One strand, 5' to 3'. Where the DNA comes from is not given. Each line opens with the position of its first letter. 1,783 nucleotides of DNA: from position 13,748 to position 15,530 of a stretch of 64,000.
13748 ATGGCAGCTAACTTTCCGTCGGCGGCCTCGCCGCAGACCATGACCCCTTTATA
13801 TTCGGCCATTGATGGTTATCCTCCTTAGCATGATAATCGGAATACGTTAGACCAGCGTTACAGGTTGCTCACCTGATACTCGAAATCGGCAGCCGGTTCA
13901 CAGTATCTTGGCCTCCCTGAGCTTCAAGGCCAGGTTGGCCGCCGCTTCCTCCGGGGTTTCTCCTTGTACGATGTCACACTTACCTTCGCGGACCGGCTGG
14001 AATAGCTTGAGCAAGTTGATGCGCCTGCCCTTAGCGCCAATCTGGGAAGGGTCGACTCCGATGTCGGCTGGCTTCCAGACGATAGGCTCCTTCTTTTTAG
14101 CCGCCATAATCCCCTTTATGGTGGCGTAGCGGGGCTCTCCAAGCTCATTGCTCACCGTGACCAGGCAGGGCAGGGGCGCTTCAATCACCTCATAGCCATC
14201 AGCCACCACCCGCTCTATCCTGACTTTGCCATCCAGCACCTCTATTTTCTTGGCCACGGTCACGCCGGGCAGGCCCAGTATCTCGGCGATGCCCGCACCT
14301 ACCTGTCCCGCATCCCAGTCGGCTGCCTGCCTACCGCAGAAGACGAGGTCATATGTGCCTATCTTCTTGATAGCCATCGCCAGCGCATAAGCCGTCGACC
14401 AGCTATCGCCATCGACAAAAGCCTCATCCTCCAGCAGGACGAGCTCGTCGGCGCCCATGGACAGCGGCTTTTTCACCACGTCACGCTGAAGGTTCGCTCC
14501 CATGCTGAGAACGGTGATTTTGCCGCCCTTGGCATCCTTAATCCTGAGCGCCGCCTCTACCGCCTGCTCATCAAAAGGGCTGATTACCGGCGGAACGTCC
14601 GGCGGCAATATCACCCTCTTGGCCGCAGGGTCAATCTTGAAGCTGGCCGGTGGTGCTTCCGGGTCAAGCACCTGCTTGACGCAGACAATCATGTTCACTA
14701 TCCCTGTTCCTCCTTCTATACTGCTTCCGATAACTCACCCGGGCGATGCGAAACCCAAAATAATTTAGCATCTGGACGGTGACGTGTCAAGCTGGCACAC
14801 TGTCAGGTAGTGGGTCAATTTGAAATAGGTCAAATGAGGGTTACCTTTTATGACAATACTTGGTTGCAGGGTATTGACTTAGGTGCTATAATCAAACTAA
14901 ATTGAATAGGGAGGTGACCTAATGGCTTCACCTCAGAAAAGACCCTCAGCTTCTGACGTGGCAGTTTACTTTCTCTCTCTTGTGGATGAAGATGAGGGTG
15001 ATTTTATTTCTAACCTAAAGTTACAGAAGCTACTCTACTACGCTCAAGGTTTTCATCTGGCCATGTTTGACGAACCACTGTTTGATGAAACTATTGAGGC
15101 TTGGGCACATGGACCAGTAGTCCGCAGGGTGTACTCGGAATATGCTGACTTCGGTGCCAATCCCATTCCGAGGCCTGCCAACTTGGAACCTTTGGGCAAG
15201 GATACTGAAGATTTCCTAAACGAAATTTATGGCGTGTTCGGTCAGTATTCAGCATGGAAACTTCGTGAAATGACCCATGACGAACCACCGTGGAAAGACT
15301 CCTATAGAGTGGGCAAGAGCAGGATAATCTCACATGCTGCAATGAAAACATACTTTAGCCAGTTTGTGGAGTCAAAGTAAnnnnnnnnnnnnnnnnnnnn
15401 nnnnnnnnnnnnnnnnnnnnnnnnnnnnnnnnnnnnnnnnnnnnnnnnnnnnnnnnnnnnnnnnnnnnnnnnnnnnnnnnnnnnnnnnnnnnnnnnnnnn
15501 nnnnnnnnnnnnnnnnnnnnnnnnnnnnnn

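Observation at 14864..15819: Panacea (DUF4065/SocA) antitoxin-like gene paired with an unrecognised 139-aa partner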

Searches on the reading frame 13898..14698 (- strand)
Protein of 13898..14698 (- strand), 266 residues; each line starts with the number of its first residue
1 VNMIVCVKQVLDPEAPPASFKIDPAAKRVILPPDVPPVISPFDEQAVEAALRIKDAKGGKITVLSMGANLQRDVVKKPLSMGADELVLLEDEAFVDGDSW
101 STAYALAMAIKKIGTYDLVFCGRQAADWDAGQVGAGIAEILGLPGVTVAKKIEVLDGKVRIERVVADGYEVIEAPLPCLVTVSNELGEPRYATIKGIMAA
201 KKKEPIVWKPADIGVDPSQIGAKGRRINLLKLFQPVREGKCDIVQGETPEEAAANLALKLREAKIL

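Call 72: find_related_loci(query=window:13898-14698:-, collection=metagenome_contigs, flank=5000)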
Query window:13898-14698:- (266 aa) in metagenome_contigs; peptide patterns used: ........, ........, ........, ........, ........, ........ (x = any residue, [..] = any of these).
600 stretches matched a pattern (row limit reached: there are more); 558 encode a relative of the query (tblastn E <= 1e-3); the best 80 are kept; 80 distinct loci.
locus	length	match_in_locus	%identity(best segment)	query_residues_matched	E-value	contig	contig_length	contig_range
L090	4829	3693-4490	79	1-266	2e-145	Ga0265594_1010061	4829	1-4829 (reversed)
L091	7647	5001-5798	81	1-266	3e-142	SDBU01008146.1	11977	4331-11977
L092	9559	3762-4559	78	1-266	3e-142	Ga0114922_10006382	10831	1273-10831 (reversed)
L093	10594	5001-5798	80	1-266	5e-141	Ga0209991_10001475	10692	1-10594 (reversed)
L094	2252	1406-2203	79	1-266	3e-149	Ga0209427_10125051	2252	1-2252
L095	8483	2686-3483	80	1-266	3e-139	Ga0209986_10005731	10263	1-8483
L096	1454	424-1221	79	1-266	8e-148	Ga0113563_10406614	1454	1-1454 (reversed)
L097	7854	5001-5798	79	1-266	1e-135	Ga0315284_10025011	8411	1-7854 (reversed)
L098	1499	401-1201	74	1-266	4e-147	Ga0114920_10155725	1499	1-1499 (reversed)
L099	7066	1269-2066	75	1-266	1e-135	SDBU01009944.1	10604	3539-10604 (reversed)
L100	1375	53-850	75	1-266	3e-147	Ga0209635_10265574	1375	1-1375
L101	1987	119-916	80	1-266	3e-144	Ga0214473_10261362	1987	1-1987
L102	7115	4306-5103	74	1-266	2e-134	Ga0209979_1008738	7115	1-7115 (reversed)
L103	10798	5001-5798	71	1-266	7e-133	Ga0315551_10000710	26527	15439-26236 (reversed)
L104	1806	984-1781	74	1-266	3e-142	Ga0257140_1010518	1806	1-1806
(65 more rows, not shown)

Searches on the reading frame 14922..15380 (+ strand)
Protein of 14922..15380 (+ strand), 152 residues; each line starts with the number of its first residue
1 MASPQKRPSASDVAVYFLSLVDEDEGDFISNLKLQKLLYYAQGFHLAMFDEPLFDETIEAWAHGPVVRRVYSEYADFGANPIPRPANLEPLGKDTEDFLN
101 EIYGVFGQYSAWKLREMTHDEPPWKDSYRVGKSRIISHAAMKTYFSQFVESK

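Call 3: search_protein_families(library=pfam, proteins=[window:14922-15380:+], max_evalue=1)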
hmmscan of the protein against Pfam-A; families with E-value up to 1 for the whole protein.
window:14922-15380:+ (152 aa): 1 family
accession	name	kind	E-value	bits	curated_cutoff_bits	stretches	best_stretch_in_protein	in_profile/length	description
PF13274.11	SocA_Panacea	-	6e-22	79.1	25.7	1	34-125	1-113/113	Antitoxin SocA-like, Panacea domain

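Call 4: search_protein_families(library=ncbifam, proteins=[window:14922-15380:+], max_evalue=1)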
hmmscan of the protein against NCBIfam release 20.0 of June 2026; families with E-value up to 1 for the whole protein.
window:14922-15380:+ (152 aa): 1 family
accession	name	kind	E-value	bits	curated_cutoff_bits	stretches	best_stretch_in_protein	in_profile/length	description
NF047745.1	SocA_antitoxin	equivalog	2e-18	66.7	190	1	13-88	6-80/176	type VI toxin-antitoxin system SocA family antitoxin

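Call 5: search_protein_families(library=padloc, proteins=[window:14922-15380:+], max_evalue=1)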
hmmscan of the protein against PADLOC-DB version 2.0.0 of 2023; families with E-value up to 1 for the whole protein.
window:14922-15380:+ (152 aa): 0 families

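Call 6: search_protein_families(library=phrogs, proteins=[window:14922-15380:+], max_evalue=1)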
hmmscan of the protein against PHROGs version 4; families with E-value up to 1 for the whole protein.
window:14922-15380:+ (152 aa): 2 families
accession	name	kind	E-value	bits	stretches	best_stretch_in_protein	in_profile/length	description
phrog_1281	-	unknown function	1.2e-52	179.5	1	7-147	7-152/195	-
phrog_10390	-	unknown function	6.3e-36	125.4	1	7-149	148-295/299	-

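Call 9: search_solved_structures(query=window:14922-15380:+, max_evalue=1)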
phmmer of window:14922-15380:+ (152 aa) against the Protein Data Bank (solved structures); distinct sequences matched with E-value up to 1: 5.
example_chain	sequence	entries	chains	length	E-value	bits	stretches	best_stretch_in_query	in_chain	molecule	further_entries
4j80_A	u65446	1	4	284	0.011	19.2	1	51-138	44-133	Chaperone protein DnaJ 2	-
4j7z_A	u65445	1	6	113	0.02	18.3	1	51-107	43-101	Chaperone protein DnaJ 2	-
9dyv_A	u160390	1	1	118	0.021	18.3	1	51-107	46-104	Chaperone protein DnaJ 2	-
6psi_A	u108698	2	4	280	0.059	16.8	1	51-108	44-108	Chaperone protein DnaJ 2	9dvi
10wy_A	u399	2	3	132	0.82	13.1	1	32-70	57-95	Chromosomal replication initiator protein DnaA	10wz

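Call 30: list_cluster_members(proteins=[P0012, P0047, P0049, P0037, window:15400-15819:+, window:14922-15380:+])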
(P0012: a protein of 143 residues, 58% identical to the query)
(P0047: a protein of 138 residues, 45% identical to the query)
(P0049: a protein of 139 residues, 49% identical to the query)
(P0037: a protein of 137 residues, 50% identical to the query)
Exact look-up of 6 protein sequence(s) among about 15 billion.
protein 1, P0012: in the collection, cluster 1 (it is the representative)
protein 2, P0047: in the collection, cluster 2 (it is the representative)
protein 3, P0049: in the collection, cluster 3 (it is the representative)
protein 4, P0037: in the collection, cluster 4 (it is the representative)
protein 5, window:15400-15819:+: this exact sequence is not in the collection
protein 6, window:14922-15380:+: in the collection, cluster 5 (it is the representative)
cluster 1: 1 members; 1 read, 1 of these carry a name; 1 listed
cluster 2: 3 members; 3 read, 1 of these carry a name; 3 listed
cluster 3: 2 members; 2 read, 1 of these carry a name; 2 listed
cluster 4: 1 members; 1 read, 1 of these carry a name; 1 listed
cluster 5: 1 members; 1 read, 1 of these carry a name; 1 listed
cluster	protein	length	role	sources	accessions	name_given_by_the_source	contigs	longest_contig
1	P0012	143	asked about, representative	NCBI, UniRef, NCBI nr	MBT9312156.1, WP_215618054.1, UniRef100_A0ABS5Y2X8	hypothetical protein [Leptothoe kymatousa] | Uncharacterized protein n=1 Tax=Leptothoe kymatousa TAU-MAC 1615 TaxID=2364775 ...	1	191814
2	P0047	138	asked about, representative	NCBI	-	-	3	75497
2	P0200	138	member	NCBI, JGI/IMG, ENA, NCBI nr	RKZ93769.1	MAG: hypothetical protein DRR19_00135 [Candidatus Parabeggiatoa sp. nov. 1] | MAG: hypothetical protein DRR19_00135 [Gammaproteobacteria bacterium]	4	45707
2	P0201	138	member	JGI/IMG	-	-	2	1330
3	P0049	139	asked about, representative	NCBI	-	-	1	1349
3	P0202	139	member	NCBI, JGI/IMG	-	hypothetical protein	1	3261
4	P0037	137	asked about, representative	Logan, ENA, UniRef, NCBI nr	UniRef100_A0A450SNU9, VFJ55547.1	Uncharacterized protein n=1 Tax=Candidatus Kentrum sp. FW TaxID=2126338 ... | MAG: hypothetical protein BECKFW1821B_GA0114236_102329 [Candidatus Kentron sp. FW]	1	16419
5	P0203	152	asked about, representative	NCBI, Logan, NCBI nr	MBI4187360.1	MAG: SocA family protein [Chloroflexi bacterium] | SocA family protein [Chloroflexota bacterium]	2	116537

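Call 51: find_encoding_contigs(protein=window:14922-15380:+, flank=6000, max_places=4)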
Protein window:14922-15380:+ (152 aa): 2 contigs read that carry it; 2 places shown.
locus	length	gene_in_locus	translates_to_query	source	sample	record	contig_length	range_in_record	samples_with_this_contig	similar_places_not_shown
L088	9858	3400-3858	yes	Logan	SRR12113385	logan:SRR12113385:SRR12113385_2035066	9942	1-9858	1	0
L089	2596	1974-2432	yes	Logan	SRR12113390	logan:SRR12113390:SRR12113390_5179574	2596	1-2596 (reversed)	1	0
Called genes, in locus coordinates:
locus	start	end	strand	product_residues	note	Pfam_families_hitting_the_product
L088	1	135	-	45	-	?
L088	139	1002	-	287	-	PF10633:NPCBM_assoc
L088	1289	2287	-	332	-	PF01012:ETF, PF00766:ETF_alpha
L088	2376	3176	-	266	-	PF01012:ETF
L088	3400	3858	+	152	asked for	PF13274:SocA_Panacea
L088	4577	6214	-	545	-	PF07969:Amidohydro_3, PF01979:Amidohydro_1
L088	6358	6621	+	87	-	PF00312:Ribosomal_S15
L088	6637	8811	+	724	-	PF01138:RNase_PH, PF03725:RNase_PH_C, PF03726:PNPase, PF01138:RNase_PH, PF00013:KH_1, PF00575:S1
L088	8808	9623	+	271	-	PF01113:DapB_N, PF03447:NAD_binding_3 (faint), PF05173:DapB_C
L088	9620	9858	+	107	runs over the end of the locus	?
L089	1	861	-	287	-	?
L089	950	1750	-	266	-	PF01012:ETF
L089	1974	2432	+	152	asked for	PF13274:SocA_Panacea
